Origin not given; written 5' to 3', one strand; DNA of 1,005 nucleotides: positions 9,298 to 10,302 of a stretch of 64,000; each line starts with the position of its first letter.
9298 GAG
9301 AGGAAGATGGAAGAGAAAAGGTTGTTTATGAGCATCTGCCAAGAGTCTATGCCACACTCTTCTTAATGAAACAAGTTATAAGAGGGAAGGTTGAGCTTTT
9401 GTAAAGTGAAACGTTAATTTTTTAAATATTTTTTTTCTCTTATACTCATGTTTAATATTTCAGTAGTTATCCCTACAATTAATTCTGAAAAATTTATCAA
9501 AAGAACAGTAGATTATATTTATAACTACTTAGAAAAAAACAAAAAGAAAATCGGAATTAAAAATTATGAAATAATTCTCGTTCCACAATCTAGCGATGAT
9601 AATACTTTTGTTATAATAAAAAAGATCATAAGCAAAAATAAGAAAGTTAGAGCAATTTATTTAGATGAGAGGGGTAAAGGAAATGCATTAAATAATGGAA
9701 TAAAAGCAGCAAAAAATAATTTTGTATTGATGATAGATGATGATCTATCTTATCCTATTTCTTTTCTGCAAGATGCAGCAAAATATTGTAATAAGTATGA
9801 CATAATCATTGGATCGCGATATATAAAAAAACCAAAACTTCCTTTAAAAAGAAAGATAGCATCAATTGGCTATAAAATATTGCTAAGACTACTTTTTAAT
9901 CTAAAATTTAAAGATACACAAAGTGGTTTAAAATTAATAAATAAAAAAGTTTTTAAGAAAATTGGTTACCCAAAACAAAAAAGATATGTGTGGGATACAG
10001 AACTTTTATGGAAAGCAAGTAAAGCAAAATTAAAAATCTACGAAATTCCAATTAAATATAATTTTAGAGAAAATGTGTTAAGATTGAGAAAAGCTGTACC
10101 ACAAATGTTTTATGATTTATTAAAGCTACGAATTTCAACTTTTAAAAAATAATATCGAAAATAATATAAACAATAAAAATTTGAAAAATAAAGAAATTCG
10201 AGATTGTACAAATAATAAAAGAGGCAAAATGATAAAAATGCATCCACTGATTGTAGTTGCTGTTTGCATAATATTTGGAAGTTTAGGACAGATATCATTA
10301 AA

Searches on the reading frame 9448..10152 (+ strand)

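Call 85: search_protein_families(library=pfam, proteins=[window:9448-10152:+], max_evalue=0.0001)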
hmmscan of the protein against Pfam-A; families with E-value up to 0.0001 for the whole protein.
window:9448-10152:+ (234 aa): 3 families
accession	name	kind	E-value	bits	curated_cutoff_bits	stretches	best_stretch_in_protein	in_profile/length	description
PF00535.33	Glycos_transf_2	-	1.4e-26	93.9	23.3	1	5-173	1-168/168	Glycosyl transferase family 2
PF13641.12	Glyco_tranf_2_3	-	6.1e-08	33.4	27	1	4-127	3-126/230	Glycosyltransferase like family 2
PF10111.15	Glyco_tranf_2_2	-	5.8e-06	26.4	27.3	1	5-100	1-92/276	Glycosyltransferase like family 2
